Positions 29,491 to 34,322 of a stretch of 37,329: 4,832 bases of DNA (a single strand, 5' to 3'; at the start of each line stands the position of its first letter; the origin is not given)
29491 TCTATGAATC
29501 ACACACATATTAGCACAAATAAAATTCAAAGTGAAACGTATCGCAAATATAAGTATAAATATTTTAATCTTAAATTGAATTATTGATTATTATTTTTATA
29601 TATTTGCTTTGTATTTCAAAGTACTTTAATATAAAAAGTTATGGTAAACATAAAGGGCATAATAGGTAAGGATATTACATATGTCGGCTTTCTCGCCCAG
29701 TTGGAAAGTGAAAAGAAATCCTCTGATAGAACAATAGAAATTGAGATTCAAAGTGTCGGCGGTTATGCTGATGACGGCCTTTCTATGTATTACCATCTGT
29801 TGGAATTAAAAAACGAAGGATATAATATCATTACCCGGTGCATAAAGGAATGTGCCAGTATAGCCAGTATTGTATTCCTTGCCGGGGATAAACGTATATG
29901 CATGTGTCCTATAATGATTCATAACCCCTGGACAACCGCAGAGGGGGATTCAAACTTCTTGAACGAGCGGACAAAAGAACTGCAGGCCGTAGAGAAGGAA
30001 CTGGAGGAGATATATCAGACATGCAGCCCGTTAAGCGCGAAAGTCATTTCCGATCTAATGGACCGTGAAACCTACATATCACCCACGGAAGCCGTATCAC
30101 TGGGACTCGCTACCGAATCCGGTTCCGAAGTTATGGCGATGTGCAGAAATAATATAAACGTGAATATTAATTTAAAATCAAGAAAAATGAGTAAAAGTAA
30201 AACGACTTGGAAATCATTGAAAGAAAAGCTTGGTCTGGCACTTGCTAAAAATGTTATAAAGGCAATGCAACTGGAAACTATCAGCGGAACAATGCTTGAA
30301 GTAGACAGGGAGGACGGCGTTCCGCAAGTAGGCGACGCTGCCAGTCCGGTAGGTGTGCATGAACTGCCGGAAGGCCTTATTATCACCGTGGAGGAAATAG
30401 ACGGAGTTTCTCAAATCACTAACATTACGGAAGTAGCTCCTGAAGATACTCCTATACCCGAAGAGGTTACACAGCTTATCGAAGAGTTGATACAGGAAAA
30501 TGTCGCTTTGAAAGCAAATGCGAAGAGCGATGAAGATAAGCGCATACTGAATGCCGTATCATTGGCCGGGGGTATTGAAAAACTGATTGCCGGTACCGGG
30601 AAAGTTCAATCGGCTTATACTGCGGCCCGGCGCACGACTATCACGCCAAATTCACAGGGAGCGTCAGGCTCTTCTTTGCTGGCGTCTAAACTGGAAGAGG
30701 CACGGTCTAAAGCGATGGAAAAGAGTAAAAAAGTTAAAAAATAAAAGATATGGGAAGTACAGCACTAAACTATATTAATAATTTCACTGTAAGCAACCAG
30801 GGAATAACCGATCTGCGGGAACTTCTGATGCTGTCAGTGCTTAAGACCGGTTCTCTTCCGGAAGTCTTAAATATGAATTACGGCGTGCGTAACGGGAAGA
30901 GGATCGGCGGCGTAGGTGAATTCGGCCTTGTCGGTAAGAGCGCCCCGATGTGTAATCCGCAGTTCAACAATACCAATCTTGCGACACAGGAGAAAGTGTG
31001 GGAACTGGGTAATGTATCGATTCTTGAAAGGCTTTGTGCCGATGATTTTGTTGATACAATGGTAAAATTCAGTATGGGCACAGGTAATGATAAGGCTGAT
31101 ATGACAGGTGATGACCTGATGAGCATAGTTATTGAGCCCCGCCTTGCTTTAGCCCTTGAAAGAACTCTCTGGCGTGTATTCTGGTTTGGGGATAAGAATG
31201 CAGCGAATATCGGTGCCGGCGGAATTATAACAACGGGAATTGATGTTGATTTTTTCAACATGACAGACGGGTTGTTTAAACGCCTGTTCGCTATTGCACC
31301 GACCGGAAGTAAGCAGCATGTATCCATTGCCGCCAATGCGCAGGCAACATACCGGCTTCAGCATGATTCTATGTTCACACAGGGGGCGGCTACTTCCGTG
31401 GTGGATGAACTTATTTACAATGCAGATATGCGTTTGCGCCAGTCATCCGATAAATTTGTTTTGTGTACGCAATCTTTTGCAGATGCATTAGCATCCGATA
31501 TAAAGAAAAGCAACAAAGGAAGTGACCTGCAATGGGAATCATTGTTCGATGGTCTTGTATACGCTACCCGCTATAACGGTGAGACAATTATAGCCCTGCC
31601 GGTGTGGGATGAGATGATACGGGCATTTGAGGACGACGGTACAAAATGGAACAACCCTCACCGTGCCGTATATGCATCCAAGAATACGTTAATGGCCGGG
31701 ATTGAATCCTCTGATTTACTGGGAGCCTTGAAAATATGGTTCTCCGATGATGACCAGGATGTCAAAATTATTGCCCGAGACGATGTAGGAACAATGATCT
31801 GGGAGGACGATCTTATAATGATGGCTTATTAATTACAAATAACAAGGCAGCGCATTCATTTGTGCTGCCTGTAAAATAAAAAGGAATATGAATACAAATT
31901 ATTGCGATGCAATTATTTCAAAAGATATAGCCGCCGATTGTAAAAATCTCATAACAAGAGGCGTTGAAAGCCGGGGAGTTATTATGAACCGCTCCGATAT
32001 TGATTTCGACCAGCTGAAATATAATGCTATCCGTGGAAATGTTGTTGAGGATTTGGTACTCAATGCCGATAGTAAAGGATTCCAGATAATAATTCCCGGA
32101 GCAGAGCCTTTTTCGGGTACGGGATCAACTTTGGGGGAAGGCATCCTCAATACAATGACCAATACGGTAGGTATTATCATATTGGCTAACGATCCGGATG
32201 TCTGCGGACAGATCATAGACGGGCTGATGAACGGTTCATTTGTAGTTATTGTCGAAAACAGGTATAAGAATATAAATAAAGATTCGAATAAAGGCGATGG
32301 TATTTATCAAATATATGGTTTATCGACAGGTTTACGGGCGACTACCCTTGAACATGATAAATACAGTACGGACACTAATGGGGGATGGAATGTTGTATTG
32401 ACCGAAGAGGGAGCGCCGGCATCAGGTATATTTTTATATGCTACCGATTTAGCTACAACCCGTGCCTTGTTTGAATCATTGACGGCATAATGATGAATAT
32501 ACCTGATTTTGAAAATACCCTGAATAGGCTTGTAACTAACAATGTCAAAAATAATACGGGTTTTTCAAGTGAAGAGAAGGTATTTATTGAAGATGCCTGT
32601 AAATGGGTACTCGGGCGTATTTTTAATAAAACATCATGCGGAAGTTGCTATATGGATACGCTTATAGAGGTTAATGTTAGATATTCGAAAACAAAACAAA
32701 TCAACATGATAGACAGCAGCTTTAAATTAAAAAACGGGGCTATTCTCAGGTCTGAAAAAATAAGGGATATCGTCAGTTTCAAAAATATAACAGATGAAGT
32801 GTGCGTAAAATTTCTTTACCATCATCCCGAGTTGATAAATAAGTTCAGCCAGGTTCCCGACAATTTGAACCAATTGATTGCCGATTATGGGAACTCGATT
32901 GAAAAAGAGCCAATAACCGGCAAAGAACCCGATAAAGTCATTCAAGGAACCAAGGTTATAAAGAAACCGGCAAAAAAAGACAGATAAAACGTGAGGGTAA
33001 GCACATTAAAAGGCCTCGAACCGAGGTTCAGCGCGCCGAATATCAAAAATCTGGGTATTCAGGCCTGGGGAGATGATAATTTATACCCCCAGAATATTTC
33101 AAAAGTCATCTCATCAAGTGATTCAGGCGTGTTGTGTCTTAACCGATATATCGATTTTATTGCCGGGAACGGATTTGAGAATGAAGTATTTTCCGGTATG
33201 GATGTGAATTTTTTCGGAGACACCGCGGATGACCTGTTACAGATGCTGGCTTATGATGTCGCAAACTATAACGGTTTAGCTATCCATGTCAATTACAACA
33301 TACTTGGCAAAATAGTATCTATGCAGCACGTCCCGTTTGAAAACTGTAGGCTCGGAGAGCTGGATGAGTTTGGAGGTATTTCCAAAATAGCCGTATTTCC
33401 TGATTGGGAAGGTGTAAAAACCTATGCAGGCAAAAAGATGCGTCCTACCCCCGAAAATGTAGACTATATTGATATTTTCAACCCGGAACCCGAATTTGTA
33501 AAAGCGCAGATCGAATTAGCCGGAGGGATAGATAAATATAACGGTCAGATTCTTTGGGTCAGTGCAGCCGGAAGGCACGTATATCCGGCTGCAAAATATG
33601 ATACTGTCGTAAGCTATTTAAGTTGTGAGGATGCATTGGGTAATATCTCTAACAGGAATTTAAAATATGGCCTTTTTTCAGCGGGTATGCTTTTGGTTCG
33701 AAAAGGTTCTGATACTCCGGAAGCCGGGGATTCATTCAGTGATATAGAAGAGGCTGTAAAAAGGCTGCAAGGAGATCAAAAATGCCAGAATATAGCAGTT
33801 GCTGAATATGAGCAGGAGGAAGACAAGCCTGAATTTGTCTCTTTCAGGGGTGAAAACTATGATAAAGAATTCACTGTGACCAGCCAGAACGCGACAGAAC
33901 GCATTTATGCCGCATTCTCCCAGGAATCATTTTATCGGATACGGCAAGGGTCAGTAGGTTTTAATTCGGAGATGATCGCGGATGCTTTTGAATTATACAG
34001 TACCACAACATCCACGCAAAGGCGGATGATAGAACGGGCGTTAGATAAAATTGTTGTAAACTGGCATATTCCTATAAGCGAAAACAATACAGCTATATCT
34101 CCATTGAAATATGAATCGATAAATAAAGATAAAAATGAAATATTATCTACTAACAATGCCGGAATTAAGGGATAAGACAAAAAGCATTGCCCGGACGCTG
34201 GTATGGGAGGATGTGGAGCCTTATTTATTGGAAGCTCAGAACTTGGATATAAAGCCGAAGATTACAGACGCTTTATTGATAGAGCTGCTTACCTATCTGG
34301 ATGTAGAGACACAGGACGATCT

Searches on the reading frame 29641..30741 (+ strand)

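Call 10: search_protein_families(library=phrogs, proteins=[window:29641-30741:+], max_evalue=0.001)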
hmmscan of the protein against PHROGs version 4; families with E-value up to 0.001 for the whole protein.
window:29641-30741:+ (367 aa): 10 families
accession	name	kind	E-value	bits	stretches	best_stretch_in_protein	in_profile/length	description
phrog_33547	-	unknown function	3e-72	244.6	1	1-332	1-332/357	-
phrog_94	-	head and packaging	6e-26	93.1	1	16-264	101-307/622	head maturation protease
phrog_1684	-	head and packaging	4.9e-23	83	1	27-185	70-236/284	head maturation protease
phrog_133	-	head and packaging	1.7e-20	74.2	1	11-191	32-201/668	head maturation protease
phrog_2976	-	head and packaging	1.2e-17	65.8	1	20-160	44-181/394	head maturation protease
phrog_3348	-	unknown function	5e-17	63.3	1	17-167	56-204/386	-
phrog_20705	-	head and packaging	1.2e-16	61.1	1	27-269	209-452/690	virion structural protein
phrog_5410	-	other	1.8e-09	38.2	1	28-178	54-203/323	ATP-dependent protease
phrog_1827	-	other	1.3e-05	25.7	1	13-141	38-162/202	ATP-dependent protease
phrog_23753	-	head and packaging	0.001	19.8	1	20-206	32-213/298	head maturation protease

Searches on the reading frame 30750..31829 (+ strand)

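Call 10: search_protein_families(library=phrogs, proteins=[window:30750-31829:+], max_evalue=0.001)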
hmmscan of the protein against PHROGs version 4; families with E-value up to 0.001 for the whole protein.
window:30750-31829:+ (360 aa): 1 family
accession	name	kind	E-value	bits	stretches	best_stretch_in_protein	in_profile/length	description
phrog_38780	-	unknown function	8.1e-155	516.5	1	1-360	1-360/360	-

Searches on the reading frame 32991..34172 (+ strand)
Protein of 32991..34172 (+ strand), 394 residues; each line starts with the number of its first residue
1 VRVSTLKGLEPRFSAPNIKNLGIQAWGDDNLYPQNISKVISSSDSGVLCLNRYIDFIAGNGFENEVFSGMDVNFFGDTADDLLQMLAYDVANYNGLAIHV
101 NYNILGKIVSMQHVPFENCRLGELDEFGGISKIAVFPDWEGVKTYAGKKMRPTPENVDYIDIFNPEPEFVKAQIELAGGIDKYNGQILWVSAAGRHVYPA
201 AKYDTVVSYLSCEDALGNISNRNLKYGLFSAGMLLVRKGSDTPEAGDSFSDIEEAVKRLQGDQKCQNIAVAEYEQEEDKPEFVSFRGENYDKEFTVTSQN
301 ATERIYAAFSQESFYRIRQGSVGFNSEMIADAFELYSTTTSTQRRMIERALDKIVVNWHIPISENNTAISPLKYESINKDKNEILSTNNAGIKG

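Call 10: search_protein_families(library=phrogs, proteins=[window:32991-34172:+], max_evalue=0.001)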
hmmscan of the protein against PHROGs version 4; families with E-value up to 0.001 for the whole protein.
window:32991-34172:+ (394 aa): 1 family
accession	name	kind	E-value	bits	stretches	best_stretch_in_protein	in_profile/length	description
phrog_11226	-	head and packaging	1e-113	381.3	1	7-382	8-387/388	portal protein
